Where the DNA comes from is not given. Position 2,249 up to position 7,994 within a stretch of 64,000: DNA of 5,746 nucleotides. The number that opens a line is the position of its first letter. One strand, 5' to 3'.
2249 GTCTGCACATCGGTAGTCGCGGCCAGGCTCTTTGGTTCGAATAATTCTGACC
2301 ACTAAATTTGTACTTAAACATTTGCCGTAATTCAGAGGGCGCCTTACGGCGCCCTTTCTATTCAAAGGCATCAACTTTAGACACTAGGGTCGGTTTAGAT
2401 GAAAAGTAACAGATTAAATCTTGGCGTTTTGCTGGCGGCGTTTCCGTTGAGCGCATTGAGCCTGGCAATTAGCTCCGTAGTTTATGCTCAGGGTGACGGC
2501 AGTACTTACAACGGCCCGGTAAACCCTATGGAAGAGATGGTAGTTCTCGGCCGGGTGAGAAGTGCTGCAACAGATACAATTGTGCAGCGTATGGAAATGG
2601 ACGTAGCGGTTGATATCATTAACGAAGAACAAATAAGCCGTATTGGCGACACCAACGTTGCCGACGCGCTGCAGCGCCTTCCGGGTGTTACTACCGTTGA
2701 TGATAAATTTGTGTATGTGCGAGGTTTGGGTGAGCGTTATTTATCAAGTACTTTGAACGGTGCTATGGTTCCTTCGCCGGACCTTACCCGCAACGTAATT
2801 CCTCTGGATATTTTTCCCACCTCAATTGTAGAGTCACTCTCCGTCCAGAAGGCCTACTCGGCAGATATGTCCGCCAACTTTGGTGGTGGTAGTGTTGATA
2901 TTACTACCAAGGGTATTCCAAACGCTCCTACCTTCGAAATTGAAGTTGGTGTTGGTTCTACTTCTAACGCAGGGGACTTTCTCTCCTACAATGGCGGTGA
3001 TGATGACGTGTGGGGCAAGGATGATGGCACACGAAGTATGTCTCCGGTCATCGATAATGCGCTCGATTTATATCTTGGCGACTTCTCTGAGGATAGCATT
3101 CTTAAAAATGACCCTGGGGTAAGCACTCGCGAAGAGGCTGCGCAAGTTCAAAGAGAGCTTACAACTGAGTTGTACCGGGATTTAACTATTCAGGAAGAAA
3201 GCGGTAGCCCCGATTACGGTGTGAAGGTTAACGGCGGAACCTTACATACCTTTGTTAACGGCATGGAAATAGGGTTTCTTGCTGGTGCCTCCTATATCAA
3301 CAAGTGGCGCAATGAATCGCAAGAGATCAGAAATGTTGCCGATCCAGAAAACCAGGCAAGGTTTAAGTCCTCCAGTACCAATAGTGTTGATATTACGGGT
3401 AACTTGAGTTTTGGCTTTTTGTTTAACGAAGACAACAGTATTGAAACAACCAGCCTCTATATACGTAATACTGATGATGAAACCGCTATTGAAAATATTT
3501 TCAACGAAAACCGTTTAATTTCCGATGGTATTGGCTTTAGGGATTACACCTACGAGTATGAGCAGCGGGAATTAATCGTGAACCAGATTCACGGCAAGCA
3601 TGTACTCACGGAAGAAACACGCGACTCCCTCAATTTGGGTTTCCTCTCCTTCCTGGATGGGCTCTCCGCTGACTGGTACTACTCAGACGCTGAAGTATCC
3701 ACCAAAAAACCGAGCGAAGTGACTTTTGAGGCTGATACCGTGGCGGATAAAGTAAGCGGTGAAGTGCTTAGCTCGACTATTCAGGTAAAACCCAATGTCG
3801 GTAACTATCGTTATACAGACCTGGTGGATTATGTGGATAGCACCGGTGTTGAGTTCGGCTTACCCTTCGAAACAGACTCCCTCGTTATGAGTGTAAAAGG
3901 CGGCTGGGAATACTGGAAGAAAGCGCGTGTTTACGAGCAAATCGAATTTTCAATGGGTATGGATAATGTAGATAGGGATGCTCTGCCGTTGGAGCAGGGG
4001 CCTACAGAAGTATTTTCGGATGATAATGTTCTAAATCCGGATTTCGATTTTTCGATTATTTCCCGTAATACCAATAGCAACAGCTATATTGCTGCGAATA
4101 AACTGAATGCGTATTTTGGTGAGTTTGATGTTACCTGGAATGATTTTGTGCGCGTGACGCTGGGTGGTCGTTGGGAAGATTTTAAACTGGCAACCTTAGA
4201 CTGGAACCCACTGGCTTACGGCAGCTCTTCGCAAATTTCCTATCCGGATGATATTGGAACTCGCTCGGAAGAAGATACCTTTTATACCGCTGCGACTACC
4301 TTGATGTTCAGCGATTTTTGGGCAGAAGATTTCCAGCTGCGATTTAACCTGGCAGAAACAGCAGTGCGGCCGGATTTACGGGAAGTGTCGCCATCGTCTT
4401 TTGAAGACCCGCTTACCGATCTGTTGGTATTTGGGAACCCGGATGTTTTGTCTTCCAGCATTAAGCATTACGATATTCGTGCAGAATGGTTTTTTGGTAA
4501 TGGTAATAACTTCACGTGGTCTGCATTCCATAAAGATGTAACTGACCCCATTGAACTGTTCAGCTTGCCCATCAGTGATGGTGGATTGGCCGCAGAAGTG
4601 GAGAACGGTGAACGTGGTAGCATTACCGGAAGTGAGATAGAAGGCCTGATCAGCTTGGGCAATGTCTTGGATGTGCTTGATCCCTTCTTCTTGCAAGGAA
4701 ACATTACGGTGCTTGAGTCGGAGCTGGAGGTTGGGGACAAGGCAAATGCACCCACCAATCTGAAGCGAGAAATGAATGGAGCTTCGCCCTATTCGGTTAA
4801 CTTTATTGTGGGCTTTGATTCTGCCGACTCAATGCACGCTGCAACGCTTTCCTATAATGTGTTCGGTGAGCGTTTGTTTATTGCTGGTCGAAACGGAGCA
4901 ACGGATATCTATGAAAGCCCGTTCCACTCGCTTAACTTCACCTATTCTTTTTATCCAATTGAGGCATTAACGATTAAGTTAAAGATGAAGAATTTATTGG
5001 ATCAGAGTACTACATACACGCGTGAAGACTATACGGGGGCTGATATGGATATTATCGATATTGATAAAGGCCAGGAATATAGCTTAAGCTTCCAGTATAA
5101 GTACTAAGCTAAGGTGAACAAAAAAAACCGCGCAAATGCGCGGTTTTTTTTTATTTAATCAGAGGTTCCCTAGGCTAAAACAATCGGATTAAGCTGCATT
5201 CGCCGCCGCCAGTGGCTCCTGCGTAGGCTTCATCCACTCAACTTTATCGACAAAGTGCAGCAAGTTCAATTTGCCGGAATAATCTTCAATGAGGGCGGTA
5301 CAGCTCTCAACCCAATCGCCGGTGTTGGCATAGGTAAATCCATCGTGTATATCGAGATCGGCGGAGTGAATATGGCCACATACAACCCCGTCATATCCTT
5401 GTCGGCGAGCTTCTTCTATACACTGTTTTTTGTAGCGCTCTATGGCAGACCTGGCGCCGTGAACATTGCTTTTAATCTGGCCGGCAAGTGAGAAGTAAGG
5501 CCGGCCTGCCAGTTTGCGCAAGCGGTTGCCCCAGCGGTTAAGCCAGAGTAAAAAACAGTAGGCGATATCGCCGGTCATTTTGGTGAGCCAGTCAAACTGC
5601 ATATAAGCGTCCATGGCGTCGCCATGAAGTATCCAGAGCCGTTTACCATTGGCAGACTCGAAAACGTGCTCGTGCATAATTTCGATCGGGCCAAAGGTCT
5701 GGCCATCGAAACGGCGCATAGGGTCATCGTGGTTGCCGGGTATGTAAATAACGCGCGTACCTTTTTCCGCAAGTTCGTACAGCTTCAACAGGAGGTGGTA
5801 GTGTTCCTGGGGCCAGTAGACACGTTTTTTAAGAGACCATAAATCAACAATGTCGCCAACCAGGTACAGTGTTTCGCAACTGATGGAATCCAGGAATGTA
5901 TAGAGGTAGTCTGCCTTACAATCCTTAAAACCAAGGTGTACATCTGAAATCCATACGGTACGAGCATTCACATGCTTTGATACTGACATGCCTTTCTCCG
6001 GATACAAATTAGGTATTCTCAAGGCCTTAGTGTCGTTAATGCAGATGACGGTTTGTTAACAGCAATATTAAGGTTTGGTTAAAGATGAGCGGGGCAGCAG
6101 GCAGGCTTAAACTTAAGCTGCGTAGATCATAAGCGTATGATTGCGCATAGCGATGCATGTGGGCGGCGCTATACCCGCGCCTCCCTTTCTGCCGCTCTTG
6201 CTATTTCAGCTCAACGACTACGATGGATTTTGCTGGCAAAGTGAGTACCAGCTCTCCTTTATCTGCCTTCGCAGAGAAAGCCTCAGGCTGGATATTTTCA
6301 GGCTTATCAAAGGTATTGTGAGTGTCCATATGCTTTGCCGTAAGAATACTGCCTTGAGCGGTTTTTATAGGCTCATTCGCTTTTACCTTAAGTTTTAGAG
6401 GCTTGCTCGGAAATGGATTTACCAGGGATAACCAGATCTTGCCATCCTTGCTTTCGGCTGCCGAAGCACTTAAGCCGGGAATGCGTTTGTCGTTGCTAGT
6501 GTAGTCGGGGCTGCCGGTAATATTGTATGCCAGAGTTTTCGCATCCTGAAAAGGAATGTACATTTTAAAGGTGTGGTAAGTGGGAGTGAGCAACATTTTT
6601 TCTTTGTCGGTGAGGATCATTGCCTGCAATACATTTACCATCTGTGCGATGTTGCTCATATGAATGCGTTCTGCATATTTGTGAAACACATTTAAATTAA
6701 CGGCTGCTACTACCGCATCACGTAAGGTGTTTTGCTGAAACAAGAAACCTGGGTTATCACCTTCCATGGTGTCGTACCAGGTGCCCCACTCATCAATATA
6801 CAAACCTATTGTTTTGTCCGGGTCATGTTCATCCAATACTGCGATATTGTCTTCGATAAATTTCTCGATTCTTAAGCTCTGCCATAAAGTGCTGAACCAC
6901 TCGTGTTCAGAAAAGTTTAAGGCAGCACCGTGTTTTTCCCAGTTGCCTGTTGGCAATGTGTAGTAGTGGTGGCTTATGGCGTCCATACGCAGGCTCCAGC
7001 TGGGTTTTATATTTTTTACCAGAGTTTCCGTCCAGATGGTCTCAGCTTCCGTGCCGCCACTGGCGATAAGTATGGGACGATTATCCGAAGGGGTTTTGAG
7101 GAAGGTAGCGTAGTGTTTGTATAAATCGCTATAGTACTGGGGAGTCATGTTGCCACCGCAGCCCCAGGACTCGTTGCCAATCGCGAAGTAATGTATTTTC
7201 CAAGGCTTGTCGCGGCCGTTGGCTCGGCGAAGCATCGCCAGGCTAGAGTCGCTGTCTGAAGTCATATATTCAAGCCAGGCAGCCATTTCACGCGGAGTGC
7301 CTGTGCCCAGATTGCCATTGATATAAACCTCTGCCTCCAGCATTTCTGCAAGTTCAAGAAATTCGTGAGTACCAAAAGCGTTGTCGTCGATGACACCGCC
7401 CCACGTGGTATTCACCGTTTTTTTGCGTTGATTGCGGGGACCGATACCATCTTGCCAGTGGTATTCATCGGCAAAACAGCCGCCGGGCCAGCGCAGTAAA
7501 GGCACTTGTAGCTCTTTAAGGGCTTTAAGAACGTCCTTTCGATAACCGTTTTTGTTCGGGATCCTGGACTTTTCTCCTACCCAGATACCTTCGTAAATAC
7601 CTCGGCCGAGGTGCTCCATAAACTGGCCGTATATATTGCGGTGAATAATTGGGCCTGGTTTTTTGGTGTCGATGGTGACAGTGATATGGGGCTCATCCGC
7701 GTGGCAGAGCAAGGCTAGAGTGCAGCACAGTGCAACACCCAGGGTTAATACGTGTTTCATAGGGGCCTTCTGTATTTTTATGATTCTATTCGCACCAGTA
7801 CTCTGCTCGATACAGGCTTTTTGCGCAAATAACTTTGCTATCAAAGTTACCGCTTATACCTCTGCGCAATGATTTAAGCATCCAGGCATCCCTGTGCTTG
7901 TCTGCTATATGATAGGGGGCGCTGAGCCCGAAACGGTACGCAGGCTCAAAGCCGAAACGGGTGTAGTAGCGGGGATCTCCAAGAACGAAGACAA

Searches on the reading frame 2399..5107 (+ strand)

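Call 34: search_protein_families(library=pfam, proteins=[window:2399-5107:+], max_evalue=0.001)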
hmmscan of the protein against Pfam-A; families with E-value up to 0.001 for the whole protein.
window:2399-5107:+ (902 aa): 2 families
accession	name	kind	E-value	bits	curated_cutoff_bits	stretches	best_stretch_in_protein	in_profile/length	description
PF00593.30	TonB_dep_Rec_b-barrel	-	3.5e-14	53.9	27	1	450-866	102-436/436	TonB dependent receptor-like, beta-barrel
PF07715.20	Plug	-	5.2e-12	46.7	23.9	1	65-164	3-106/107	TonB-dependent Receptor Plug Domain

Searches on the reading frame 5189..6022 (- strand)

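Call 34: search_protein_families(library=pfam, proteins=[window:5189-6022:-], max_evalue=0.001)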
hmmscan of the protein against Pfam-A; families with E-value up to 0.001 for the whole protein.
window:5189-6022:- (277 aa): 2 families
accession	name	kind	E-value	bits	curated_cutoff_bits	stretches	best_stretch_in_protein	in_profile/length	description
PF00149.33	Metallophos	-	6e-12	46.8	21.5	1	21-220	2-190/191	Calcineurin-like phosphoesterase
PF12850.12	Metallophos_2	-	2.9e-09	37.5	27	0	187-238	87-136/154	Calcineurin-like phosphoesterase superfamily domain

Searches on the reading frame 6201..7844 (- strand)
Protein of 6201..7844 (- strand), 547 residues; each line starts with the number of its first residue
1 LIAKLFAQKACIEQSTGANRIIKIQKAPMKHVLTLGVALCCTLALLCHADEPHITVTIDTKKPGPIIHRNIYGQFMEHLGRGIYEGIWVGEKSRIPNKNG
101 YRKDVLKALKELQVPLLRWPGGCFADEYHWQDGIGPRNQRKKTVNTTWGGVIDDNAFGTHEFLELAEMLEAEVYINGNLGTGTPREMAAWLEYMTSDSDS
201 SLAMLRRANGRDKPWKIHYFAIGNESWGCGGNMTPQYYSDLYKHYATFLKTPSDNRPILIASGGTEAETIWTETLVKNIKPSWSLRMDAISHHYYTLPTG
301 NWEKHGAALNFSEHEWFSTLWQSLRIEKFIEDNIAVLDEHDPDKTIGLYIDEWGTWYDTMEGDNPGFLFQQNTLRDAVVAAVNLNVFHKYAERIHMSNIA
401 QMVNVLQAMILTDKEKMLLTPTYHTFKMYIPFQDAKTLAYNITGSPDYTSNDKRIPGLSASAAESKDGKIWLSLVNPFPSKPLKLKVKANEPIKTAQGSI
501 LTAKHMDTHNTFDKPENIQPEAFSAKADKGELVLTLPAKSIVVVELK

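Call 34: search_protein_families(library=pfam, proteins=[window:6201-7844:-], max_evalue=0.001)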
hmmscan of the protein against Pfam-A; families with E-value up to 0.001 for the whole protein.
window:6201-7844:- (547 aa): 2 families
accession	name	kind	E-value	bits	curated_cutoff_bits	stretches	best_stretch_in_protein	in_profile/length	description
PF06964.18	Alpha-L-AF_C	-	1.1e-46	159.5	27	1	351-540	1-165/165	Alpha-L-arabinofuranosidase C-terminal domain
PF22848.2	ASD1_dom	-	0.00077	19.5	22.2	0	109-174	3-72/239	Alpha-L-arabinofuranosidase 1 domain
